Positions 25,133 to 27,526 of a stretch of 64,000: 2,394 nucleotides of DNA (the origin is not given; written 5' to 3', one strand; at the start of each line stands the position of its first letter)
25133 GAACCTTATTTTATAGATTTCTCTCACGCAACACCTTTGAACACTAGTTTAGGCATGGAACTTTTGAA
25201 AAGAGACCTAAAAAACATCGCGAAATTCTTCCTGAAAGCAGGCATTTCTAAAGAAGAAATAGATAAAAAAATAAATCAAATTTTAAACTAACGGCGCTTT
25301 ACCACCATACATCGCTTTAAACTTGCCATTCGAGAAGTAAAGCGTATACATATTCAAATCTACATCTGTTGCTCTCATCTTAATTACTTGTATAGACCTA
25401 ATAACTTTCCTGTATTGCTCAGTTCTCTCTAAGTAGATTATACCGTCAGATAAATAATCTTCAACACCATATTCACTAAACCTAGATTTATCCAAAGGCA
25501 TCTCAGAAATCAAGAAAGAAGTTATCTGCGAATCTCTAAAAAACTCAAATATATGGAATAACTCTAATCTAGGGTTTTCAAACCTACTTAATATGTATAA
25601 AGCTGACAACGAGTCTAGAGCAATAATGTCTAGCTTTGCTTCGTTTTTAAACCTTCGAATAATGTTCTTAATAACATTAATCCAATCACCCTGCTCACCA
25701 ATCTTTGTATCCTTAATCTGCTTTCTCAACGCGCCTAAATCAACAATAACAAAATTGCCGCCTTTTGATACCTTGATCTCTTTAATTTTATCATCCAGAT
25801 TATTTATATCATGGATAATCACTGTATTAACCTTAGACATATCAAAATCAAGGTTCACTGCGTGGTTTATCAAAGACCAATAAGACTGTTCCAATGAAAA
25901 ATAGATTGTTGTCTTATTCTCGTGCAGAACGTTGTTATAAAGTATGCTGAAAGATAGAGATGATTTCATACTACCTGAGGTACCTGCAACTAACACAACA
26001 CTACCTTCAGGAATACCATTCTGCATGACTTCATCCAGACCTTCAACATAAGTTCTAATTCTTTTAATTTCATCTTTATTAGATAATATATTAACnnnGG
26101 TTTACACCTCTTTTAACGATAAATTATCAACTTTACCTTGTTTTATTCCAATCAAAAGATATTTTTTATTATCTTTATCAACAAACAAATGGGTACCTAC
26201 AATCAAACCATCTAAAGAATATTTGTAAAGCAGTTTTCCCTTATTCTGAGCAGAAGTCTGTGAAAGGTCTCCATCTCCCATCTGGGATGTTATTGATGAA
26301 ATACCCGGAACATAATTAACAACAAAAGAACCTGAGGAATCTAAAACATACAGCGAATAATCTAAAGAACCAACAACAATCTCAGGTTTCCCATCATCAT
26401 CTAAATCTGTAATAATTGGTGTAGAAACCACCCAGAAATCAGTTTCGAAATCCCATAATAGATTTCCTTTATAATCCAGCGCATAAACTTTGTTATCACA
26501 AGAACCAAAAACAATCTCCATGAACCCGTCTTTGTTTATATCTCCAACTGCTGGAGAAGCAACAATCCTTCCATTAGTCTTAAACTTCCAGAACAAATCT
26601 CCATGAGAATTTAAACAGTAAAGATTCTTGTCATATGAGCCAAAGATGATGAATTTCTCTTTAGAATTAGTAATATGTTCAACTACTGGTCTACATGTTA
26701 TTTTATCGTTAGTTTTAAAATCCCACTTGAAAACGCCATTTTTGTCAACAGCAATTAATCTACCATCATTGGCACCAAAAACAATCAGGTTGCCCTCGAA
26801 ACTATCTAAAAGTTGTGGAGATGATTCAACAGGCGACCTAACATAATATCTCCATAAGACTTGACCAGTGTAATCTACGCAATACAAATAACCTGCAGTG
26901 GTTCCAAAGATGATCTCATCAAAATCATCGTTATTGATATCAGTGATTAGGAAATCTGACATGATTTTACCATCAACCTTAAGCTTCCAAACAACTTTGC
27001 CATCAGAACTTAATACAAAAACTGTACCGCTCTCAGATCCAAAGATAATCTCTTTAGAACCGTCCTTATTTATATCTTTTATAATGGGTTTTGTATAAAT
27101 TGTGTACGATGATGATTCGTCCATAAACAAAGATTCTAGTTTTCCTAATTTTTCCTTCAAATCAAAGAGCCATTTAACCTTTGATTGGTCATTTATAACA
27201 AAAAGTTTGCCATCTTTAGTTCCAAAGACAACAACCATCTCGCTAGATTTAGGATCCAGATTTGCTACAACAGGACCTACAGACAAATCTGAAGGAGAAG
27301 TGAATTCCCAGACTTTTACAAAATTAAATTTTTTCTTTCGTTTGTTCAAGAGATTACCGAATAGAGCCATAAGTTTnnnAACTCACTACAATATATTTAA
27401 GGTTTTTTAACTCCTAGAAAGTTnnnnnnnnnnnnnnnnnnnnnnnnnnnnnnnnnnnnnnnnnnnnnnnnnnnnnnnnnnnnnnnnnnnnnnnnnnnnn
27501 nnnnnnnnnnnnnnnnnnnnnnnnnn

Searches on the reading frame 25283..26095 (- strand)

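Call 61: search_protein_families(library=pfam, proteins=[window:25283-26095:-], max_evalue=0.001)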
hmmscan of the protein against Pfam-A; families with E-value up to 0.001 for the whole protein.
window:25283-26095:- (270 aa): 2 families
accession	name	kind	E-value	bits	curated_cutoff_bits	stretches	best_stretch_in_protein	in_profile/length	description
PF06745.19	ATPase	-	6.5e-38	130.8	26.6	1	13-252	1-217/231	KaiC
PF03796.21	DnaB_C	-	2.4e-07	30.8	27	1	14-167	3-142/255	DnaB-like helicase C terminal domain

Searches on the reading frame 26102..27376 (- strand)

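Call 61: search_protein_families(library=pfam, proteins=[window:26102-27376:-], max_evalue=0.001)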
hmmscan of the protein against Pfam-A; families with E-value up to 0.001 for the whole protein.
window:26102-27376:- (424 aa): 10 families
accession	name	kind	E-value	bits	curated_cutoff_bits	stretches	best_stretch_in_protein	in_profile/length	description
PF13570.13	Beta-prop_ACSF4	-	5.2e-47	161.3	133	2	170-355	38-210/329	Beta-alanine-activating enzyme, beta-propeller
PF25292.1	Beta-prop_CGLA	-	8.9e-39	134.2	26.8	3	110-179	2-71/316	Lambda-carrageenase beta-propeller domain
PF13360.13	PQQ_2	-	2.4e-16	60.5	27.6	1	110-219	36-143/233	Outer membrane protein assembly factor BamB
PF01839.29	FG-GAP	-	5.2e-11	42.6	22.1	0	273-291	3-21/37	FG-GAP repeat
PF13517.12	FG-GAP_3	-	2.9e-10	41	26.9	0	264-289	36-60/61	FG-GAP-like repeat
PF14783.12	BBS2_Mid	-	4e-09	37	27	0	107-163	50-104/108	Ciliary BBSome complex subunit 2, middle region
PF23743.1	Beta-prop_BBS7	-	1.6e-06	28.1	27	0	43-164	181-294/299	BBS7 beta-propeller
PF15907.11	Itfg2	-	1.1e-05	25.3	27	0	117-181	231-292/330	Integrin-alpha FG-GAP repeat-containing protein 2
PF23383.1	Beta-prop_IFT140_1st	-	0.00078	18.7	27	0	103-140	197-234/406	IFT140 first beta-propeller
PF21348.3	RGL11_C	-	0.00095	18.5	27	0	136-175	232-266/490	Rhamnogalacturonan lyase family 11, C-terminal domain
